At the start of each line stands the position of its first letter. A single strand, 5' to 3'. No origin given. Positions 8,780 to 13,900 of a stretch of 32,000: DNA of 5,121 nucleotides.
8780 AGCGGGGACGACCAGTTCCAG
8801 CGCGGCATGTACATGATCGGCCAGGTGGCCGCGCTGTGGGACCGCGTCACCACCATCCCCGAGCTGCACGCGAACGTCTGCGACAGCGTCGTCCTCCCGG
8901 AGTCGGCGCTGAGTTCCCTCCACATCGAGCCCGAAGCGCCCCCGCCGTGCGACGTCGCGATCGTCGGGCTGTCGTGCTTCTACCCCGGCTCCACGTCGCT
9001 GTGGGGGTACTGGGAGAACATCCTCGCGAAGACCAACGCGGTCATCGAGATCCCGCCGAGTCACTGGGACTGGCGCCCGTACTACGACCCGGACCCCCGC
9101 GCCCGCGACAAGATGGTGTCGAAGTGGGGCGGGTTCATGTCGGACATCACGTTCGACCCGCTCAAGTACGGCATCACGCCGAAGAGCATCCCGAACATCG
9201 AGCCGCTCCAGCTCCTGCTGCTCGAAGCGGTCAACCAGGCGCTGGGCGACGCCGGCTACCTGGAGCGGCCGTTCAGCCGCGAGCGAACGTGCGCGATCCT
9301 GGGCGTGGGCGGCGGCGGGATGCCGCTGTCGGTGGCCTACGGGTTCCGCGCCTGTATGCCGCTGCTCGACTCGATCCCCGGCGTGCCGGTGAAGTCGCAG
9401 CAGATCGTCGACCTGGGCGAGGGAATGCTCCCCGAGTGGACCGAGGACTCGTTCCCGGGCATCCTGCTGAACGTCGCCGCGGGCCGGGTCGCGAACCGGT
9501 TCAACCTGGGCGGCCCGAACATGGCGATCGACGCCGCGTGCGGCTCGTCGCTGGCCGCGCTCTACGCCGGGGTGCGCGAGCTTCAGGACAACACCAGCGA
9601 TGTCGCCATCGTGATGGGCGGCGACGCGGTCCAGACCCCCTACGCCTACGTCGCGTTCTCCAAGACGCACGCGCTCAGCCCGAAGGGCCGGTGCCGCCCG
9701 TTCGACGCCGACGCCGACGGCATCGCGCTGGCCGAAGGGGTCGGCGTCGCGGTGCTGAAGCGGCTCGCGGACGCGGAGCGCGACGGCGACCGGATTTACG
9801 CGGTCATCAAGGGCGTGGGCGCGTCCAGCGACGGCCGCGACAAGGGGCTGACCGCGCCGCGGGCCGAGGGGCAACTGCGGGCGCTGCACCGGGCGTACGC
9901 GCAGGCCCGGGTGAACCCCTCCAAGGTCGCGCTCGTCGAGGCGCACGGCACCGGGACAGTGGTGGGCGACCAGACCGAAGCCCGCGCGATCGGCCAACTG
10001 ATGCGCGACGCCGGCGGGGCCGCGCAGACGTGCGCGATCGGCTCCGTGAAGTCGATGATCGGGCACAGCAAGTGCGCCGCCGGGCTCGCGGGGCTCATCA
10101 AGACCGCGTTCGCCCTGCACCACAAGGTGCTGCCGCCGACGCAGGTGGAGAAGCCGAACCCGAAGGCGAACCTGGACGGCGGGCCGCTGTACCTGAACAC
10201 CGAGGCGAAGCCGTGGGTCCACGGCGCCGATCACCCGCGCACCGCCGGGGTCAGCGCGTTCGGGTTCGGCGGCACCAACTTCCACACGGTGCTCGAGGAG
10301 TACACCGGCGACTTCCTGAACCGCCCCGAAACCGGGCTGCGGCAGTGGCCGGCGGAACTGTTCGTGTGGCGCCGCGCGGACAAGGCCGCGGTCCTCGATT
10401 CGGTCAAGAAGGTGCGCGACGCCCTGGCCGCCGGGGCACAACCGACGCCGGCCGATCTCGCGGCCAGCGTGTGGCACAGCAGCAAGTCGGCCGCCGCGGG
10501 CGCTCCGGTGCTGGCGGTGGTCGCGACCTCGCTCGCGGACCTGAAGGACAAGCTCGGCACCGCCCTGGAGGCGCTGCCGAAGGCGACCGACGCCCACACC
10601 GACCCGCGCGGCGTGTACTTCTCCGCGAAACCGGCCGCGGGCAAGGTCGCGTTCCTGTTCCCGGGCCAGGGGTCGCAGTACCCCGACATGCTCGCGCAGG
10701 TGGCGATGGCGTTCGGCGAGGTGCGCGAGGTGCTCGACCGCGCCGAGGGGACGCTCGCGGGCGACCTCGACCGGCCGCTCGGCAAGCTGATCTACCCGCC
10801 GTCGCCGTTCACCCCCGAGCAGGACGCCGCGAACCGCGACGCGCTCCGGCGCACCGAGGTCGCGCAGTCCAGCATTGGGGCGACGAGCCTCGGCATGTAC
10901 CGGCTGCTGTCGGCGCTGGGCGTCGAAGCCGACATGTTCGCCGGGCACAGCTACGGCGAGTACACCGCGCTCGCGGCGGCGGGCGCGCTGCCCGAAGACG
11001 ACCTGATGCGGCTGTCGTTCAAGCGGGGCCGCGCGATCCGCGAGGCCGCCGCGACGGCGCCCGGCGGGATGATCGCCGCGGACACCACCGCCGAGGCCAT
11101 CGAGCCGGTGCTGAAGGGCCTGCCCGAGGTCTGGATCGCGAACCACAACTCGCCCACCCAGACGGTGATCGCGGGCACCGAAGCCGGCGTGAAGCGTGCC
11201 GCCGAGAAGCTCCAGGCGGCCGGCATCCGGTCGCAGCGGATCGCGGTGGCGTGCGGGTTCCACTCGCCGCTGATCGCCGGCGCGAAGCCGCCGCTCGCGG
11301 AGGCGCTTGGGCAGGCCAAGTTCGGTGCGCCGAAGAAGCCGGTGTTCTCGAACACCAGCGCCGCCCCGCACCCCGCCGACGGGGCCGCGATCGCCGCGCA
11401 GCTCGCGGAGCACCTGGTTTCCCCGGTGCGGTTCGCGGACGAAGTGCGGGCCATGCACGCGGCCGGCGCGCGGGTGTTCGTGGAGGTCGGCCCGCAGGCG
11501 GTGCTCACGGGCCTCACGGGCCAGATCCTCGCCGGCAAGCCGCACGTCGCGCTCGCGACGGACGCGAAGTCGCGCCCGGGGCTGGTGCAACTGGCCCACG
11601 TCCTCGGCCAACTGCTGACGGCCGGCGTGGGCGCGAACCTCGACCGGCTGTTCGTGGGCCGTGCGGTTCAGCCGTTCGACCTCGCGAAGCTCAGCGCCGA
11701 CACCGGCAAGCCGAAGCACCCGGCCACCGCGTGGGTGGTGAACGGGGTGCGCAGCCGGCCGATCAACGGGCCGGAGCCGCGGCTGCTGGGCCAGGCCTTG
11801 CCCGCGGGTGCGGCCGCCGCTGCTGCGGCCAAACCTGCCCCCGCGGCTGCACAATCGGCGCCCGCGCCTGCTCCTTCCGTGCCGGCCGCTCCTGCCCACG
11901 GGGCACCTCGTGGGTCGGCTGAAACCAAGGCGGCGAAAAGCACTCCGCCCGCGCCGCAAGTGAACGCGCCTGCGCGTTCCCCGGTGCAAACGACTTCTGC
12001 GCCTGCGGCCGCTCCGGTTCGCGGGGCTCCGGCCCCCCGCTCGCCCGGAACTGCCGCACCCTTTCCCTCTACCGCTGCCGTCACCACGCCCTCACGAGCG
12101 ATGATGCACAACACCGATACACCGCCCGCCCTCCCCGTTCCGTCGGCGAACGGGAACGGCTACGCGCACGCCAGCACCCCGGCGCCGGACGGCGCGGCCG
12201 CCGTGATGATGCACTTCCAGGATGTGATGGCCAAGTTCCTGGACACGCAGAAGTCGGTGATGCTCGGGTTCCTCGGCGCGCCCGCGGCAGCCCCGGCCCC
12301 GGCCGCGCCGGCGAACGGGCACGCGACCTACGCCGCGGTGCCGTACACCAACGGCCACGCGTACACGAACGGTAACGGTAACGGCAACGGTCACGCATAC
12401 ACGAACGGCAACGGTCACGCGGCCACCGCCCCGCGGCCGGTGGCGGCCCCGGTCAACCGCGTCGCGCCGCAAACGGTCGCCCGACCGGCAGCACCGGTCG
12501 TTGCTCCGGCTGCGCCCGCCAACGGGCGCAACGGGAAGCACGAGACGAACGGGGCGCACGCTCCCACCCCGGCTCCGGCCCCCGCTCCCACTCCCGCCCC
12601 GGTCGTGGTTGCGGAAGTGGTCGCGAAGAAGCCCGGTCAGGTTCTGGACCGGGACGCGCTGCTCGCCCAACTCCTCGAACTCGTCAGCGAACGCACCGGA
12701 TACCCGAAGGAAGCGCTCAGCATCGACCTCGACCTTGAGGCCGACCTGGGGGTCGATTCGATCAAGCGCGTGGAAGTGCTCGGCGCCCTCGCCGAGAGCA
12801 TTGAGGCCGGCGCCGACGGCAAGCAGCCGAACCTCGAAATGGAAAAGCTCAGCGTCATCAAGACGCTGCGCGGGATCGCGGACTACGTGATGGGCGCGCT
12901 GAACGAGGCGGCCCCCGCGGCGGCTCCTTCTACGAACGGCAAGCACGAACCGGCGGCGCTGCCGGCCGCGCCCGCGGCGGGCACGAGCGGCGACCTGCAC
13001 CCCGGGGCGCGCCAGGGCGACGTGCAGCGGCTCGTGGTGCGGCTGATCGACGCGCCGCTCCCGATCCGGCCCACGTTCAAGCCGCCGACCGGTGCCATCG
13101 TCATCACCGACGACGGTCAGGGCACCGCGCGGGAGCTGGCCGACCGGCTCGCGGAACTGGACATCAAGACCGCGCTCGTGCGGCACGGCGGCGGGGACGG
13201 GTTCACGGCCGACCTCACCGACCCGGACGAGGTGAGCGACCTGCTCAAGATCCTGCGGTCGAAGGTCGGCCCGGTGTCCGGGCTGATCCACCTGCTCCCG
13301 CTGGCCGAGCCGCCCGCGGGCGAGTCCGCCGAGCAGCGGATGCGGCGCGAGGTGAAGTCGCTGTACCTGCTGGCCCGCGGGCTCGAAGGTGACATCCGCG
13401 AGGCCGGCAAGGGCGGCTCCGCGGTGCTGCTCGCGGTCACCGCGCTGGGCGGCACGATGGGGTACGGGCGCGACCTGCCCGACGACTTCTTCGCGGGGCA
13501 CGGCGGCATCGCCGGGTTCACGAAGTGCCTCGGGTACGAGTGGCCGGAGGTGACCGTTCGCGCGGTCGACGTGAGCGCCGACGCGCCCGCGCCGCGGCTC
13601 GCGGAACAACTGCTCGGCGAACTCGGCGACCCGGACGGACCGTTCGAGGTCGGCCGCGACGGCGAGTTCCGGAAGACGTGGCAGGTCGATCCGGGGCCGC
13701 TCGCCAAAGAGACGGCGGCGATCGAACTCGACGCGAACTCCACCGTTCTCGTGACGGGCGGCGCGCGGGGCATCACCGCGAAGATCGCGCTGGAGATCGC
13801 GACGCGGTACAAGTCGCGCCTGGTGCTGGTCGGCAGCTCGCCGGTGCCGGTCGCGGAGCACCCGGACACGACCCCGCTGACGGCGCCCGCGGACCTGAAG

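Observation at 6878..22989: Non-canonical PUFA-synthase-like / secondary-lipid type I PKS-FAS locus with an adjacent DevCA-like exporter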

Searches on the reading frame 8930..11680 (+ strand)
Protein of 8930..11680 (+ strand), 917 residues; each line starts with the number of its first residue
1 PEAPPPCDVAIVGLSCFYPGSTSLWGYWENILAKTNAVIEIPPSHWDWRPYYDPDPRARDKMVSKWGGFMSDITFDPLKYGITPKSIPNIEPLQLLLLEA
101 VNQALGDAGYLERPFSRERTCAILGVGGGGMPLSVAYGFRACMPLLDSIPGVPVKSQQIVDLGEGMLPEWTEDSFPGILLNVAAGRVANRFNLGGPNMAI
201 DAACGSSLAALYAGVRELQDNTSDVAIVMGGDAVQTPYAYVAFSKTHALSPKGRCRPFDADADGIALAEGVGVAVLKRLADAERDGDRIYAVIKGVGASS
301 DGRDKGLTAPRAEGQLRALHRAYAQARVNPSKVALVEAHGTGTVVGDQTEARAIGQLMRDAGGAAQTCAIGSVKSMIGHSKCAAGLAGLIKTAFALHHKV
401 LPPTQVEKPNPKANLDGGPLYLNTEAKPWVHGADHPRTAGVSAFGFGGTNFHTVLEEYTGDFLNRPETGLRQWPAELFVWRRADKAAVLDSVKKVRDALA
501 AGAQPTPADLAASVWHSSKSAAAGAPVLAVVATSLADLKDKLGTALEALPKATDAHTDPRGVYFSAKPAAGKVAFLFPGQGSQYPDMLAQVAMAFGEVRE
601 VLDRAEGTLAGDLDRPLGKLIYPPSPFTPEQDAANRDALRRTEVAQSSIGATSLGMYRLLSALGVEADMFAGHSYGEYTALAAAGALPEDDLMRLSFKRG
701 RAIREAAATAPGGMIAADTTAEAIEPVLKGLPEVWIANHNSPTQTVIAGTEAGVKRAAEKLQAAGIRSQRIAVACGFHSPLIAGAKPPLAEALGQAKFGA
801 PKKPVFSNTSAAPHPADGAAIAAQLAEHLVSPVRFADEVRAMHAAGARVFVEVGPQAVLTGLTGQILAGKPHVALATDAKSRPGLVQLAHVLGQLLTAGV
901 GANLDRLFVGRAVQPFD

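Call 42: search_solved_structures(query=window:8930-11680:+, max_evalue=1e-20)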
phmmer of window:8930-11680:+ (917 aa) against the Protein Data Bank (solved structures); distinct sequences matched with E-value up to 1e-20: 164 (the best 60 are shown).
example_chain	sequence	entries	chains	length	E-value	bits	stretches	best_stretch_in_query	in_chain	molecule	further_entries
7zma_A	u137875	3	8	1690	6.7e-151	507.5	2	184-547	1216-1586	Putative polyketide synthase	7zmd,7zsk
4mz0_A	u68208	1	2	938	2.2e-117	396.6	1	181-903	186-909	CurL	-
11sz_A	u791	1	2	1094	3.1e-99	336.5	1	180-903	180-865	6-deoxyerythronolide-B synthase, Erythronolide synthase EryA2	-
9d2y_A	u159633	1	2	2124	5.6e-97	329.1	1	177-908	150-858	Multifunctional mycocerosic acid synthase membrane-associated MAS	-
9d2z_A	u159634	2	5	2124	5.6e-97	329.1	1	177-908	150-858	Mycocerosic acid synthase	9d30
5bp1_A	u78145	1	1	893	8.7e-93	315.2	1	174-866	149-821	Mycocerosic acid synthase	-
7s6b_A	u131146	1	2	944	1.7e-92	314.2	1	8-903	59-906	Polyketide synthase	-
7s6c_A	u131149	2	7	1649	1.7e-91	310.9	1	168-902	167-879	6-deoxyerythronolide-B synthase EryA2, modules 3 and 4, Lsd14 Polyketide synthase fusion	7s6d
7uwr_A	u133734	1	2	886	2e-90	307.4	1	175-864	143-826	Narbonolide/10-deoxymethynolide synthase PikA1, modules 1 and 2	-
9iyw_A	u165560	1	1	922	1.7e-89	304.3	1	176-910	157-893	Polyketide synthase,GfsA KSQ-AncAT chimeric protein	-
9pat_A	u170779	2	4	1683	4.5e-89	302.9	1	168-902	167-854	6-deoxyerythronolide-B synthase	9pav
9pat_C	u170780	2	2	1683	4.5e-89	302.9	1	168-902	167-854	6-deoxyerythronolide-B synthase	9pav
9pc6_A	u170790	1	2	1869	4.7e-89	302.9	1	168-902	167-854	6-deoxyerythronolide-B synthase,RifR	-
7m7j_B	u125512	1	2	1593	3.3e-88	300.1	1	9-911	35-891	EryAI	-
7m7i_B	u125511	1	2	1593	3.3e-88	300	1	9-911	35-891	EryAI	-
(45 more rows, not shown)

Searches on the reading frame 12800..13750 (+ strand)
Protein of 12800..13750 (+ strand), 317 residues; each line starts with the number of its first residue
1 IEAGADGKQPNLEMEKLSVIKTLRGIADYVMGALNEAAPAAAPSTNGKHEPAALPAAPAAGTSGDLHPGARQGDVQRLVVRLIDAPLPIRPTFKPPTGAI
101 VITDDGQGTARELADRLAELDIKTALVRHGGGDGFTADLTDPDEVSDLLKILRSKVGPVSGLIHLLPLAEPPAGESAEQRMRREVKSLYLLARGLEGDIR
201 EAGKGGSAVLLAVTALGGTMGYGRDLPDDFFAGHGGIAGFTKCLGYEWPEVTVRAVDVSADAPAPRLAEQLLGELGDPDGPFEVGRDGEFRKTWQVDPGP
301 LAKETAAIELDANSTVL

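Call 19: search_protein_families(library=pfam, proteins=[window:12800-13750:+], max_evalue=10)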
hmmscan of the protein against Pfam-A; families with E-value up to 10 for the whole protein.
window:12800-13750:+ (317 aa): 2 families
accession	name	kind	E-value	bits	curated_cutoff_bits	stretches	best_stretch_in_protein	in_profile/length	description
PF00106.31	adh_short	-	0.0049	16.8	26.6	1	101-256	4-175/195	short chain dehydrogenase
PF13561.12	adh_short_C2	-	0.0071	16.4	27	1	125-261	38-174/236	Enoyl-(Acyl carrier protein) reductase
